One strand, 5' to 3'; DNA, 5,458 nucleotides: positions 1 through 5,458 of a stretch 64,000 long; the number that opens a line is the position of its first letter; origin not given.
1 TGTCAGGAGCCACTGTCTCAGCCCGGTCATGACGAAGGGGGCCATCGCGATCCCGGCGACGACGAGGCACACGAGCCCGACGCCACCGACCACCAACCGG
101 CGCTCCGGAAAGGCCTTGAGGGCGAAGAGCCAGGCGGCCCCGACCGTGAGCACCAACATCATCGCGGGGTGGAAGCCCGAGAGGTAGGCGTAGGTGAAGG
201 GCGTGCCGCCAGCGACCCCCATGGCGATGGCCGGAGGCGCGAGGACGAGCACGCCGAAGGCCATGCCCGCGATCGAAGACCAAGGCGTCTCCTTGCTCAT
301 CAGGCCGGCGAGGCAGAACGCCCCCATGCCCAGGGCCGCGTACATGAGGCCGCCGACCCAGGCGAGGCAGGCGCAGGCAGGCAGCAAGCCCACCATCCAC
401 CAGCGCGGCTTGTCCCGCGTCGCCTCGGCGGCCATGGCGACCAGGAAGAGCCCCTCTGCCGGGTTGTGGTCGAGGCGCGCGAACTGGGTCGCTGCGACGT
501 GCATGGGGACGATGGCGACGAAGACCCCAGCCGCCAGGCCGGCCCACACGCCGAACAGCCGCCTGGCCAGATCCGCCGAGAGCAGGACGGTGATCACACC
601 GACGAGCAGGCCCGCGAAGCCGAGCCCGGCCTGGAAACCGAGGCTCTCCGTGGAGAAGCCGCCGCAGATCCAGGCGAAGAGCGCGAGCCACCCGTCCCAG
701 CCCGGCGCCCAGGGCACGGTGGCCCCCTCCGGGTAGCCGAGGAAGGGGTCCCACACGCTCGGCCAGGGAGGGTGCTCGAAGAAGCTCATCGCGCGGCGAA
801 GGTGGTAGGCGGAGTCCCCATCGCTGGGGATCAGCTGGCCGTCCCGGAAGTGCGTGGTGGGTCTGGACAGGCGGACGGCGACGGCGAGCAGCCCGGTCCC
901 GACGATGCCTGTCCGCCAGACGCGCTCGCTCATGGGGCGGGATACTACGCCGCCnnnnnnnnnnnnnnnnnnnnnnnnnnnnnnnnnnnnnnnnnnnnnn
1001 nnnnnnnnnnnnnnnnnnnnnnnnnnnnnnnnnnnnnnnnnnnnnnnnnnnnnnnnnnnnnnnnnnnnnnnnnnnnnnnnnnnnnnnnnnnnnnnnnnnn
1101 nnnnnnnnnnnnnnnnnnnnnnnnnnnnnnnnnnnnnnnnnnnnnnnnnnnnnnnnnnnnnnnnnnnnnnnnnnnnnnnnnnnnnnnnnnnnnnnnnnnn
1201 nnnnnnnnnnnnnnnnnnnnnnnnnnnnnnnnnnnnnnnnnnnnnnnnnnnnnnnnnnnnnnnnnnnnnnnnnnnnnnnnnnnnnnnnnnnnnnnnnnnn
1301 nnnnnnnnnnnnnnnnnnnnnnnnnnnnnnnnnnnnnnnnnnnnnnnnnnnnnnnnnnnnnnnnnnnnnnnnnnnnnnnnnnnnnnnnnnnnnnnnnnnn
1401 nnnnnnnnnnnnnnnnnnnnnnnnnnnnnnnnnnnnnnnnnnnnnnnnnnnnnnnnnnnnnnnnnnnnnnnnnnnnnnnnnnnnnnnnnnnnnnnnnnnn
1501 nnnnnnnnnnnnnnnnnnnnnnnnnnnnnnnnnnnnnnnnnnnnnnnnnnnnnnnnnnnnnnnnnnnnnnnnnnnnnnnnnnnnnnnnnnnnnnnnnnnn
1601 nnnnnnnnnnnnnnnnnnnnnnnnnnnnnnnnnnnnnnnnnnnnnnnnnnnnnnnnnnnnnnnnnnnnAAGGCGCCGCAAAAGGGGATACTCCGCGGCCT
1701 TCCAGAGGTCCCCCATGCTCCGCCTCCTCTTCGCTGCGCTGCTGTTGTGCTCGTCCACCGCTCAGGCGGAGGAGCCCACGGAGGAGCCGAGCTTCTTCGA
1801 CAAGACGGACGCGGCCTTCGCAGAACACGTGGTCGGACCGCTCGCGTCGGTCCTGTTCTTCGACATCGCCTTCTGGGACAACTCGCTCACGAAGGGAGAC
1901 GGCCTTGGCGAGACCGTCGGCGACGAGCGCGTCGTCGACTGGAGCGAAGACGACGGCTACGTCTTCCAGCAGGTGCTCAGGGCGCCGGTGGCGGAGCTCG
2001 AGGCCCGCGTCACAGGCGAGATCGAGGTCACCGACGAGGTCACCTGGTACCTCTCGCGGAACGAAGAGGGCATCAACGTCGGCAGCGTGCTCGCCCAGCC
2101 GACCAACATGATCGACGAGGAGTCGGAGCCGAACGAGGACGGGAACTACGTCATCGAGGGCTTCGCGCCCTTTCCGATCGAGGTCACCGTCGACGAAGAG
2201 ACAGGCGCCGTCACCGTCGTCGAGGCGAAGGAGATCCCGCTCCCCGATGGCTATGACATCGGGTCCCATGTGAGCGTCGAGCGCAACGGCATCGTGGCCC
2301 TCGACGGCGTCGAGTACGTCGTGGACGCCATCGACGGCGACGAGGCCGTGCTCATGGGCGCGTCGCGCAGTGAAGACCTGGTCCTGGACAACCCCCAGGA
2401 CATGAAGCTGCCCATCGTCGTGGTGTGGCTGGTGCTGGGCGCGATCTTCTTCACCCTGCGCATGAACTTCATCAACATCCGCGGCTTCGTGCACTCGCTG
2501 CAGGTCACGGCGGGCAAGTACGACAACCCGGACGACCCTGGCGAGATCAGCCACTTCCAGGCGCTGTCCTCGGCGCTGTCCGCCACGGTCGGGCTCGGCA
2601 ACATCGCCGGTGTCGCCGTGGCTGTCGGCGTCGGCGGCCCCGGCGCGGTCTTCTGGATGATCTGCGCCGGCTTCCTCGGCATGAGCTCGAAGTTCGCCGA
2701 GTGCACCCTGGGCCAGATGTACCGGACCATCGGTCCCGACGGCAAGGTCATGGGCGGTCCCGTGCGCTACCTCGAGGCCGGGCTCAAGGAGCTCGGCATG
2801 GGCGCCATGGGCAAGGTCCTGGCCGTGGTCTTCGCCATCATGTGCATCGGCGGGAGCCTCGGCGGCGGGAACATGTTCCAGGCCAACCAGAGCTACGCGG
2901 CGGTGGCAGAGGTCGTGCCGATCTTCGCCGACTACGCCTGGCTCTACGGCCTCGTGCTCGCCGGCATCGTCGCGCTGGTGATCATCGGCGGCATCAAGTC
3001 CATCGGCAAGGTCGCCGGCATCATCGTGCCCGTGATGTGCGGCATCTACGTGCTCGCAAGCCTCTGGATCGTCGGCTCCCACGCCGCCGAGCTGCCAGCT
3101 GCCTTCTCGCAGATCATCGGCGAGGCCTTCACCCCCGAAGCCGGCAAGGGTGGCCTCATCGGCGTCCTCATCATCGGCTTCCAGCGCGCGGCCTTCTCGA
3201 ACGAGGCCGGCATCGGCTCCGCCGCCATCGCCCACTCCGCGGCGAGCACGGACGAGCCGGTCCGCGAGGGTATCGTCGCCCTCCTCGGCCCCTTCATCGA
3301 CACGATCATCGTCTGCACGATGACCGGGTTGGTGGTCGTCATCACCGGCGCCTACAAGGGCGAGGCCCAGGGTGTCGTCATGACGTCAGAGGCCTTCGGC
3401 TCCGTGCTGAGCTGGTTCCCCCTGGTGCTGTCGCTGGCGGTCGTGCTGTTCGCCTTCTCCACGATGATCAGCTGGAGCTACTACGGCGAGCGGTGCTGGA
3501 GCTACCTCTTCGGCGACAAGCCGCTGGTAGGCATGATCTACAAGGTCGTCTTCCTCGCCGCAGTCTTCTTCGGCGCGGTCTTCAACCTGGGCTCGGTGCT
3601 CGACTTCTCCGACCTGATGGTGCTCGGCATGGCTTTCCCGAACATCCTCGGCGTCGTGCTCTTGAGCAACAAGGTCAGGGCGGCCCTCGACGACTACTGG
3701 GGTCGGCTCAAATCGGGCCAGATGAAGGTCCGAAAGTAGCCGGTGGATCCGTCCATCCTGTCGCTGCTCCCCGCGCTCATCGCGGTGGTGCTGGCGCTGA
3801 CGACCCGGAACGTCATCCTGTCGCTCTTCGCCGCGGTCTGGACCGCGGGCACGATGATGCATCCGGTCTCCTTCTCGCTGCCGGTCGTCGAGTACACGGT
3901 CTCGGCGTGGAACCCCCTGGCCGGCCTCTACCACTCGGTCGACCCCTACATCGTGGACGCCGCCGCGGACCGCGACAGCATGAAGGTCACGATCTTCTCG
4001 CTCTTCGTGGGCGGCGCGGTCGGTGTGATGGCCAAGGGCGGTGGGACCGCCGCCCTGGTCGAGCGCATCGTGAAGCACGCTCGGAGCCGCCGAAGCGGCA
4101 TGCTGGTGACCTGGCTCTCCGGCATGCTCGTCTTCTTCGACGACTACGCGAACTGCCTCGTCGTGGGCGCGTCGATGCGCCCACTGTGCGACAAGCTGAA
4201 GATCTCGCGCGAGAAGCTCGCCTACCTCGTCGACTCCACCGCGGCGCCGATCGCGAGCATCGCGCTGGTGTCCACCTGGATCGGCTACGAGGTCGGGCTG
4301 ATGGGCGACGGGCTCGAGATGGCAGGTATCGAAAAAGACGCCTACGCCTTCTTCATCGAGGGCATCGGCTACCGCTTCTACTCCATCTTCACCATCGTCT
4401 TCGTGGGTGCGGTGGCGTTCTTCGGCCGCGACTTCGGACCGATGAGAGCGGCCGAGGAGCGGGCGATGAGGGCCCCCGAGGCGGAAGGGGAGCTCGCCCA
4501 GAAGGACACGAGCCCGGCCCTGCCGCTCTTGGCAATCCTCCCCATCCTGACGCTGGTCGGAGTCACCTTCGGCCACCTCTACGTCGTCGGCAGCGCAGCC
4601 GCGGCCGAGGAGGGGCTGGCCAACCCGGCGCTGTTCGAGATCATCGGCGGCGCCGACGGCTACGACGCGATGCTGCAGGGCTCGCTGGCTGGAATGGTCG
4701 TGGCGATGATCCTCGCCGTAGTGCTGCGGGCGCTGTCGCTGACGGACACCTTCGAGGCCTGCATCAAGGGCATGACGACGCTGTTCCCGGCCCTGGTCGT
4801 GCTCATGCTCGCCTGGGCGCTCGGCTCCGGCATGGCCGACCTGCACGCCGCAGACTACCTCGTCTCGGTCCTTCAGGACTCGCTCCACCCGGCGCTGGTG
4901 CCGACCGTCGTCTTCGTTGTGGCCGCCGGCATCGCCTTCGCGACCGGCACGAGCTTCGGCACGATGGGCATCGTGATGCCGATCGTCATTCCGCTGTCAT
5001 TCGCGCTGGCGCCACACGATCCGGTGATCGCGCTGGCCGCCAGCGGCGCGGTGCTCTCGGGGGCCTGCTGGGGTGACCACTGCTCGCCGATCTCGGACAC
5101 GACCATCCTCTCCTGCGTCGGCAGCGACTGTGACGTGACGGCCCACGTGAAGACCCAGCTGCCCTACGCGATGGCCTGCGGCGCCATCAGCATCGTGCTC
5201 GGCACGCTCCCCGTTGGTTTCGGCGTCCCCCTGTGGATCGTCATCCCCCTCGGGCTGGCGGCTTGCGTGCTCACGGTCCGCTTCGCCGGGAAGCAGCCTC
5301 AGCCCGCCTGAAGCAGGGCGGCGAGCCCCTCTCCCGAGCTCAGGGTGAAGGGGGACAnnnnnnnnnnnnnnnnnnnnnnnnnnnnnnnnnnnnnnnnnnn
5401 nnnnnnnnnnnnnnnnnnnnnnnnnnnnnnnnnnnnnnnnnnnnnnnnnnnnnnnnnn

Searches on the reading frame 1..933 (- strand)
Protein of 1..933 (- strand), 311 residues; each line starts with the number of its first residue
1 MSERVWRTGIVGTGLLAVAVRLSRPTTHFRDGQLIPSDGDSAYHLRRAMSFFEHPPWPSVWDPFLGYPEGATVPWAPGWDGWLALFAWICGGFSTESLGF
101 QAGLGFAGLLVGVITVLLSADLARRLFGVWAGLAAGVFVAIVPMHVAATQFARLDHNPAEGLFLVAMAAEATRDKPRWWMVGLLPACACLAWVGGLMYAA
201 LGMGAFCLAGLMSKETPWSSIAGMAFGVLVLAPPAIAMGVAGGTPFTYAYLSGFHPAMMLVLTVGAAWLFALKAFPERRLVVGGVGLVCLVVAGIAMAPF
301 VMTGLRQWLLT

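Call 7: search_protein_families(library=pfam, proteins=[window:1-933:-], max_evalue=0.01)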
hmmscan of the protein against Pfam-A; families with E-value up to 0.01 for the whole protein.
window:1-933:- (311 aa): 2 families
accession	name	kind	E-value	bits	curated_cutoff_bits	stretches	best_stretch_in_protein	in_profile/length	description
PF11085.13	YqhR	-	0.0062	16.9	27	1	83-154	51-121/165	Conserved membrane protein YqhR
PF13231.12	PMT_2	-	0.0086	16.7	26.1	1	103-234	23-157/160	Dolichyl-phosphate-mannose-protein mannosyltransferase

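Call 9: search_protein_families(library=ncbifam, proteins=[window:1-933:-], max_evalue=0.1)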
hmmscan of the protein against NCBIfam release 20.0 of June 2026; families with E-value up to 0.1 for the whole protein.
window:1-933:- (311 aa): 1 family
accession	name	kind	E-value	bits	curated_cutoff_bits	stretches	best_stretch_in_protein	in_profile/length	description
TIGR04154.1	archaeo_STT3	subfamily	9.8e-23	80.4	450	1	10-284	4-302/831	oligosaccharyl transferase, archaeosortase A system-associated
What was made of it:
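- On Any named GT-C sequence family (Pfam PMT, PMT_2, STT3, ArnT-like, DUF2079, PTPS_related; NCBIfam): polyA, polyB and polyC give no Pfam or NCBIfam hit at E<=0.01-0.1 (calls 7, 9).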

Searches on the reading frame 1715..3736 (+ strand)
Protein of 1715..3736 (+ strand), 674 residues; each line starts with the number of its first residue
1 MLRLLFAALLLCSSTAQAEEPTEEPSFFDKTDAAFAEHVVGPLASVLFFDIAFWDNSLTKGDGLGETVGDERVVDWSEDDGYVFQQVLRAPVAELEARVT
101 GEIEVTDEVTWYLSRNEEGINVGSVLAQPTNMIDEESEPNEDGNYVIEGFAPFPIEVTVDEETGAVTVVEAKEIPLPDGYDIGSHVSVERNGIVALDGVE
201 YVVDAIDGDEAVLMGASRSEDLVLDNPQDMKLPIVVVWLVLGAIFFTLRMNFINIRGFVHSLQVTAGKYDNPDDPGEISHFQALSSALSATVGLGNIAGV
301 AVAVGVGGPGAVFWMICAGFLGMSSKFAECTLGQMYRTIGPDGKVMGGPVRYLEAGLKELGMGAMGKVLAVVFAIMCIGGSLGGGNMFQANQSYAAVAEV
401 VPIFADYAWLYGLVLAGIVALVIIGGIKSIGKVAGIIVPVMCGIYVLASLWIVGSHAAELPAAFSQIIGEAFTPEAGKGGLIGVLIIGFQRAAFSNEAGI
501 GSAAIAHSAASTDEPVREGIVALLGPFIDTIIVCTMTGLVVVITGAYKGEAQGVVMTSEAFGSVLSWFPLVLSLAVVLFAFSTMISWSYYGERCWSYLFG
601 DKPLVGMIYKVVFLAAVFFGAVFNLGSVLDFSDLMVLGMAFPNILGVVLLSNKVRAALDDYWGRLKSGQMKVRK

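Call 7: search_protein_families(library=pfam, proteins=[window:1715-3736:+], max_evalue=0.01)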
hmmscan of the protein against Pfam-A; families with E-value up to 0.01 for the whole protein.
window:1715-3736:+ (674 aa): 1 family
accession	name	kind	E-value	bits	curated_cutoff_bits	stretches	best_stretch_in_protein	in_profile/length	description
PF01235.23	Na_Ala_symp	-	6.6e-125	417.9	24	1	273-670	8-388/392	Sodium:alanine symporter family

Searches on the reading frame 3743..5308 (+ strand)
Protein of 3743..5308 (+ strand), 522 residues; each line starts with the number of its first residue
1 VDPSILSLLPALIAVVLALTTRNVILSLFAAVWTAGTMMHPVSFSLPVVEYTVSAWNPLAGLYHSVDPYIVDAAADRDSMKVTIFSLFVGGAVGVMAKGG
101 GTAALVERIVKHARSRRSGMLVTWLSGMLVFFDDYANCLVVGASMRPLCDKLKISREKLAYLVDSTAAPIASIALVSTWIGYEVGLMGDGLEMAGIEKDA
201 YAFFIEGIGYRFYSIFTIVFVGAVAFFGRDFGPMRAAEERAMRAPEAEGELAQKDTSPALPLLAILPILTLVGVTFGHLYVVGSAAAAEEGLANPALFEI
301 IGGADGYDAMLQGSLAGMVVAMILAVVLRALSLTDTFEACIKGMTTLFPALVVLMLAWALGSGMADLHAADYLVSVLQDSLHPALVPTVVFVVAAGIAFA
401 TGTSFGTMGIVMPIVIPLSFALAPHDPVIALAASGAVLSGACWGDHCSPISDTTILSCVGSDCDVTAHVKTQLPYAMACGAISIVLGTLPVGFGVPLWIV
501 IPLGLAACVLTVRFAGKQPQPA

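Call 7: search_protein_families(library=pfam, proteins=[window:3743-5308:+], max_evalue=0.01)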
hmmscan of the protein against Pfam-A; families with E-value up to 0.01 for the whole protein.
window:3743-5308:+ (522 aa): 2 families
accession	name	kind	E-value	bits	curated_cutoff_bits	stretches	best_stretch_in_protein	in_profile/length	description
PF03553.21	Na_H_antiporter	-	1.2e-59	202.4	23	2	173-486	4-297/303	Na+/H+ antiporter family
PF03606.21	DcuC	-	6.8e-10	38.5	23.1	1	10-419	2-392/461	C4-dicarboxylate anaerobic carrier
